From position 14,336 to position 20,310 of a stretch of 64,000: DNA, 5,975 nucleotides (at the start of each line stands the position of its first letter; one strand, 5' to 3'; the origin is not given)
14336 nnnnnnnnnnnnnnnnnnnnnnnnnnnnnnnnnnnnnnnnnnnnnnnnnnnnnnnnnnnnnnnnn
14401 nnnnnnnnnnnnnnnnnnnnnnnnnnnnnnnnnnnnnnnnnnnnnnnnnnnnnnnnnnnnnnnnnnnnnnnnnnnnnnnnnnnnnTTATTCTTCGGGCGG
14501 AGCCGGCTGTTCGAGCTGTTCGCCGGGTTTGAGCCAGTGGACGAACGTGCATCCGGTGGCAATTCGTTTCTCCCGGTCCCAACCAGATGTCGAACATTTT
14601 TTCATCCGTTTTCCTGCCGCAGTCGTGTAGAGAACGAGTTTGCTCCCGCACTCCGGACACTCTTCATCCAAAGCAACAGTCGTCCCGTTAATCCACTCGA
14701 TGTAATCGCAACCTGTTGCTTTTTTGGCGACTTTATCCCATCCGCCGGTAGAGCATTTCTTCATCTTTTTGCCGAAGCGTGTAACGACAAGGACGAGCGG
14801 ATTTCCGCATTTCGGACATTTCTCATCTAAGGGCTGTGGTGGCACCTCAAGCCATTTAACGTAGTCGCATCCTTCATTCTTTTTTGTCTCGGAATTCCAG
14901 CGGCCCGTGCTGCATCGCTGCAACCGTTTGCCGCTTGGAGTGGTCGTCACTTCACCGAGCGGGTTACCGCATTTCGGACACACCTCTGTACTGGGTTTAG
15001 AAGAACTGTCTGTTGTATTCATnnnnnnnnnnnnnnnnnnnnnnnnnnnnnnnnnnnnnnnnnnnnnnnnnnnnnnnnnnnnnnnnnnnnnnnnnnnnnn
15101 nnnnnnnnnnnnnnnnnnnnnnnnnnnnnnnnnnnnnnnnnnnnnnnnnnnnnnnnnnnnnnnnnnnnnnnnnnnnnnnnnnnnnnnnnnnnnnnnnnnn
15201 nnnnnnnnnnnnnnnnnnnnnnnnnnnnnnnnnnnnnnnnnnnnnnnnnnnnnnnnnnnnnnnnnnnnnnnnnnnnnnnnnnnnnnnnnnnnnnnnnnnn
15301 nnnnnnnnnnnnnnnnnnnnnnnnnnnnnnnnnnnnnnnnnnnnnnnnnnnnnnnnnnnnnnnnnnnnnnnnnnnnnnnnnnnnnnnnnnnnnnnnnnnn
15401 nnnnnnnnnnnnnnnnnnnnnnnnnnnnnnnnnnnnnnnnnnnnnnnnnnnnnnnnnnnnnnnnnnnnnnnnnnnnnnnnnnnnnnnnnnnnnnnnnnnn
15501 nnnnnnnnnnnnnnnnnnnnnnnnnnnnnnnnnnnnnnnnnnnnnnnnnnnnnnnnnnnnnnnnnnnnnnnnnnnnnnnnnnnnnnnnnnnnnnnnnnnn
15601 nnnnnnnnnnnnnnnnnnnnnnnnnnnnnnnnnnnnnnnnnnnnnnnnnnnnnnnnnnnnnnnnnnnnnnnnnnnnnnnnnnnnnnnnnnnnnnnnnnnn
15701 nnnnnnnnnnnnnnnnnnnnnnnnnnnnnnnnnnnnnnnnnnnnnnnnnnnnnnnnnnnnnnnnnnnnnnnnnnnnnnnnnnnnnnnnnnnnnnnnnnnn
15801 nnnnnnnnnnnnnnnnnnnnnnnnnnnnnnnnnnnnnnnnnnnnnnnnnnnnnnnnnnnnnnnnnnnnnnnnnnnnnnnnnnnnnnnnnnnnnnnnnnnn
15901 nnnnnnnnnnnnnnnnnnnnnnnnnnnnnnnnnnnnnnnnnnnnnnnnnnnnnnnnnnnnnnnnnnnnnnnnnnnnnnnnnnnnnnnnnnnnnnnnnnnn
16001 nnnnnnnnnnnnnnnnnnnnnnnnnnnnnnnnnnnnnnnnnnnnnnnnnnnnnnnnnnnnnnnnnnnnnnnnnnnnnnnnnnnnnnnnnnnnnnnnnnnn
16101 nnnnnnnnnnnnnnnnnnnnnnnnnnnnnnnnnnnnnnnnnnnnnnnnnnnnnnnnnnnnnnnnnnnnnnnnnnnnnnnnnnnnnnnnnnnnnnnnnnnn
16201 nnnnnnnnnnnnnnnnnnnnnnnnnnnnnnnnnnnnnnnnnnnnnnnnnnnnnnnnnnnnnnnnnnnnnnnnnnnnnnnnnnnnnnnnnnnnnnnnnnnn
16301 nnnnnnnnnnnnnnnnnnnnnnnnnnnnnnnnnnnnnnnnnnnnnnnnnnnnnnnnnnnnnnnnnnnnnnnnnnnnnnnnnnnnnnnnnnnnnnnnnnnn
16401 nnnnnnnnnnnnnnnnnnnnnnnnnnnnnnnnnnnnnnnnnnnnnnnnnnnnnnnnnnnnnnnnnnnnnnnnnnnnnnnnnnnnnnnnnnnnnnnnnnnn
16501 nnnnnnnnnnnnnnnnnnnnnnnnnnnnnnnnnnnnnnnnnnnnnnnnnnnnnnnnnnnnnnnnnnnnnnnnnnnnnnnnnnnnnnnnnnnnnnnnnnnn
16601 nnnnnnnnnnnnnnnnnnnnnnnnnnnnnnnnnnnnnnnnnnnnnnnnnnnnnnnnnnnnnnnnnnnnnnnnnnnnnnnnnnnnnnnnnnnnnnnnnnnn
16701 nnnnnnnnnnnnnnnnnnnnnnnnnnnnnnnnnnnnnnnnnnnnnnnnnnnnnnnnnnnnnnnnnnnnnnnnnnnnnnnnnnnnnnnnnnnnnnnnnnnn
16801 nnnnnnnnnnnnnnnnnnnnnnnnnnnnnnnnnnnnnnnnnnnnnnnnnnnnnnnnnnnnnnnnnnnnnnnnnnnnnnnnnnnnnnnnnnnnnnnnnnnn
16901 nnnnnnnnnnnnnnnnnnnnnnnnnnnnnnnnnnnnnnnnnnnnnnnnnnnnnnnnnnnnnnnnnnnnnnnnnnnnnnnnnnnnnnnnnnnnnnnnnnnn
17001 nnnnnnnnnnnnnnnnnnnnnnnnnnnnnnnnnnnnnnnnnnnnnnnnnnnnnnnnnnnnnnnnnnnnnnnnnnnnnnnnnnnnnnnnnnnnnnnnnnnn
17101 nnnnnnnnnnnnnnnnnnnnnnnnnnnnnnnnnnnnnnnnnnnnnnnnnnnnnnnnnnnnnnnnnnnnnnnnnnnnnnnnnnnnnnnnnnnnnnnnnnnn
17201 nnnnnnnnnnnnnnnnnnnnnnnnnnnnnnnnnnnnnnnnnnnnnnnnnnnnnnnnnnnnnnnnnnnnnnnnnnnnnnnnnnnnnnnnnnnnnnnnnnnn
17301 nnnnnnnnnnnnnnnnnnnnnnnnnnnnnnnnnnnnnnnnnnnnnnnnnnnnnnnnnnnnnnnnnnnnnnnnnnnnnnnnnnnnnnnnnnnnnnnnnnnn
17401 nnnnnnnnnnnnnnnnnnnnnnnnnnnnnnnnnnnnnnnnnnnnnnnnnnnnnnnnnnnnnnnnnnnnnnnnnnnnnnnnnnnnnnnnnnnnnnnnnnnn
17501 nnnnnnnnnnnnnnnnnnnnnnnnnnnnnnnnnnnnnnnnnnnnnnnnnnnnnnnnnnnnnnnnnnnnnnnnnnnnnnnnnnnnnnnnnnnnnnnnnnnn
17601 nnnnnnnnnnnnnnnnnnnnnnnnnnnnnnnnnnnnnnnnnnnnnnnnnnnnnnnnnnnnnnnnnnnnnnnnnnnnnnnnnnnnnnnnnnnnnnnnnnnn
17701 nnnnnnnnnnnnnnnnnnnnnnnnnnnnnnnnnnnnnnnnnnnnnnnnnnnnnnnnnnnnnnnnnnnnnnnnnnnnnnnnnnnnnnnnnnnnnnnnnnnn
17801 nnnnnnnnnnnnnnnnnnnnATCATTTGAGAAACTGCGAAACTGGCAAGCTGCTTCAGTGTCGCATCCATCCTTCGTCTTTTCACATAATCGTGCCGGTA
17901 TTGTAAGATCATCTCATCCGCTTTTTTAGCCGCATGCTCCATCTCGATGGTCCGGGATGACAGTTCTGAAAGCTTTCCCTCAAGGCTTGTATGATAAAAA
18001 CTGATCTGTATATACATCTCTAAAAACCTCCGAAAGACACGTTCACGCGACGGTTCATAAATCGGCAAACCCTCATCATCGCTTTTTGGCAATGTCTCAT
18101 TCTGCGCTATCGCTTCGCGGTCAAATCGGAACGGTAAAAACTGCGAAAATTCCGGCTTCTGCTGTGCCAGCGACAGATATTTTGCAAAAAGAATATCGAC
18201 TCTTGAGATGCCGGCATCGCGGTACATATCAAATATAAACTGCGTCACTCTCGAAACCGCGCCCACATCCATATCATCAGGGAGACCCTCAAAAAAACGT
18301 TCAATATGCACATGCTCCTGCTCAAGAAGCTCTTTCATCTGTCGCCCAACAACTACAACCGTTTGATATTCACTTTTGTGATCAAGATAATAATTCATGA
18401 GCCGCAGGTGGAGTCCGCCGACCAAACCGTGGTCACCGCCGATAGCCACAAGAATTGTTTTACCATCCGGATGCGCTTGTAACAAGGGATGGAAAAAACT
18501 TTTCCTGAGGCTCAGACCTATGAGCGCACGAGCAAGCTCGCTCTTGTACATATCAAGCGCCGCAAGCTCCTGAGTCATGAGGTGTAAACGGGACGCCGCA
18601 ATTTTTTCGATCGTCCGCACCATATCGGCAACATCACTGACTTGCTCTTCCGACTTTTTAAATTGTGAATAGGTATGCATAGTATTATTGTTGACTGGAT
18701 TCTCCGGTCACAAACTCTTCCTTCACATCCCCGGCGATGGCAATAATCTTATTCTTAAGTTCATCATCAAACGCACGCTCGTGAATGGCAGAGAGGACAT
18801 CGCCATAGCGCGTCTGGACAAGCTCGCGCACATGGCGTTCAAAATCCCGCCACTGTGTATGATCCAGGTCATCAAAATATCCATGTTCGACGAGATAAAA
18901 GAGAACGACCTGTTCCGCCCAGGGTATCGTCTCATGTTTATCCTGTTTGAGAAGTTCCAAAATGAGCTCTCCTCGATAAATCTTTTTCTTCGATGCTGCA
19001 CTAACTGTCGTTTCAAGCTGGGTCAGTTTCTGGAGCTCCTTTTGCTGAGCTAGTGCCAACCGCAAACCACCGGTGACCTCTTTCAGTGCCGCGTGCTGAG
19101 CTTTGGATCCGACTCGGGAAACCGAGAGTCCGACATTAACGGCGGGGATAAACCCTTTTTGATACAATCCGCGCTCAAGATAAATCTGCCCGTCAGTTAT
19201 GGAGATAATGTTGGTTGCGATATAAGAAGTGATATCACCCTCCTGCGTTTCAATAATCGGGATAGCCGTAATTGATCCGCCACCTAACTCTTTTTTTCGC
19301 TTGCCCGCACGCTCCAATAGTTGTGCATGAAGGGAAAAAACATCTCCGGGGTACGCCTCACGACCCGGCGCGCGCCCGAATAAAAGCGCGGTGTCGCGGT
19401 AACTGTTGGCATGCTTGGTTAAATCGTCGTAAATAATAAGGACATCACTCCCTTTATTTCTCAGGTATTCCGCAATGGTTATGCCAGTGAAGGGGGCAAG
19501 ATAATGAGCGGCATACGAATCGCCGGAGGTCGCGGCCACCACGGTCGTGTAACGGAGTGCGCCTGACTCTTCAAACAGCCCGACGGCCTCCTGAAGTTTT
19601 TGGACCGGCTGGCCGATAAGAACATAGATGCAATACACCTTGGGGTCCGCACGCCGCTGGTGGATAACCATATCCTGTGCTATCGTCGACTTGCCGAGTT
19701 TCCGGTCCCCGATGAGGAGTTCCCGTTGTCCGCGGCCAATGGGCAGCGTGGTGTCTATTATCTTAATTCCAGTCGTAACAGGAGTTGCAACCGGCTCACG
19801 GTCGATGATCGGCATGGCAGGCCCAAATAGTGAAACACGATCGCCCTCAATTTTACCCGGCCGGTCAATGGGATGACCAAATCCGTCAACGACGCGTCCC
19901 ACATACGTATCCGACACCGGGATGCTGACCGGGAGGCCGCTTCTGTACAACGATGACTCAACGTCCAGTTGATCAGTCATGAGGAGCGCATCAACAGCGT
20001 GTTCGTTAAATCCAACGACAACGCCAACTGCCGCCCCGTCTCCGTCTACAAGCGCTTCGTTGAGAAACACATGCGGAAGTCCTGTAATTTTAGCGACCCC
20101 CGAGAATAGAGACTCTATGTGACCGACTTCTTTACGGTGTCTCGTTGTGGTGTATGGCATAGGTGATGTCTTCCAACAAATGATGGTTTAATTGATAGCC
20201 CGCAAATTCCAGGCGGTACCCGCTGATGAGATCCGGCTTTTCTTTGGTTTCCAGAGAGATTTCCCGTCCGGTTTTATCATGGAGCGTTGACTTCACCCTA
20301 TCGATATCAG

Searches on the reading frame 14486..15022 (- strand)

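Call 59: search_protein_families(library=pfam, proteins=[window:14486-15022:-], max_evalue=0.001)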
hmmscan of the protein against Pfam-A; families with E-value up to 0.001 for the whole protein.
window:14486-15022:- (178 aa): 13 families
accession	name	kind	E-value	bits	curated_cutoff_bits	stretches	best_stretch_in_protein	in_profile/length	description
PF01396.24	Zn_ribbon_Top1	-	2.1e-10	40.7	32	1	66-85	1-20/39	Topoisomerase DNA binding C4 zinc finger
PF13240.11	Zn_Ribbon_1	-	1.6e-06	28.1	25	0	14-22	15-23/23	zinc-ribbon domain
PF06677.18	Auto_anti-p27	-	2.3e-06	28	24.1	0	65-77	14-26/40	Sjogren's syndrome/scleroderma autoantigen 1 (Autoantigen p27)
PF13248.11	Zn_ribbon_3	-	2.2e-05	24.2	27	0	61-76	11-26/26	zinc-ribbon domain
PF13453.11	Zn_ribbon_TFIIB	-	5.2e-05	23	22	0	15-38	2-23/41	Transcription factor zinc-finger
PF03119.21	DNA_ligase_ZBD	-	8.7e-05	22.8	25.8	0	121-130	1-10/27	NAD-dependent DNA ligase C4 zinc finger domain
PF09723.15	Zn_ribbon_8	-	0.0002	21.8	34.4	0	119-128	26-36/41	Zinc ribbon domain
PF12773.13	DZR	-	0.00024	21.6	27.3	0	67-105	13-41/45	Double zinc ribbon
PF12760.12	Zn_ribbon_IS1595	-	0.00038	20.8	25.4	0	120-139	19-36/46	Transposase zinc-ribbon domain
PF11781.13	Zn_ribbon_RRN7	-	0.00042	20.3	27.1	0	120-138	5-21/32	Zinc-finger of RNA-polymerase I-specific TFIIB, Rrn7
PF06827.20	zf-FPG_IleRS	-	0.0005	20.3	21.3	0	67-79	2-14/30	Zinc finger found in FPG and IleRS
PF08271.17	Zn_Ribbon_TF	-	0.00058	19.8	29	0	121-137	2-18/43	TFIIB zinc-binding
PF13005.12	zf-IS66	-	0.00076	20.3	27.3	0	120-129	2-11/46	zinc-finger binding domain of transposase IS66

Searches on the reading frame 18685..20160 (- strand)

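Call 59: search_protein_families(library=pfam, proteins=[window:18685-20160:-], max_evalue=0.001)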
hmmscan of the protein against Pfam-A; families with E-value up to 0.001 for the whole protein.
window:18685-20160:- (491 aa): 2 families
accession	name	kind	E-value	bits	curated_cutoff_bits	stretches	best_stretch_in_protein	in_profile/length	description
PF00006.31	ATP-synt_ab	-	5.1e-77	258.7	29.5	1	131-348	1-213/213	ATP synthase alpha/beta family, nucleotide-binding domain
PF00306.32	ATP-synt_ab_C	-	1.1e-25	90.9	27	1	355-476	1-123/126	ATP synthase alpha/beta chain, C terminal domain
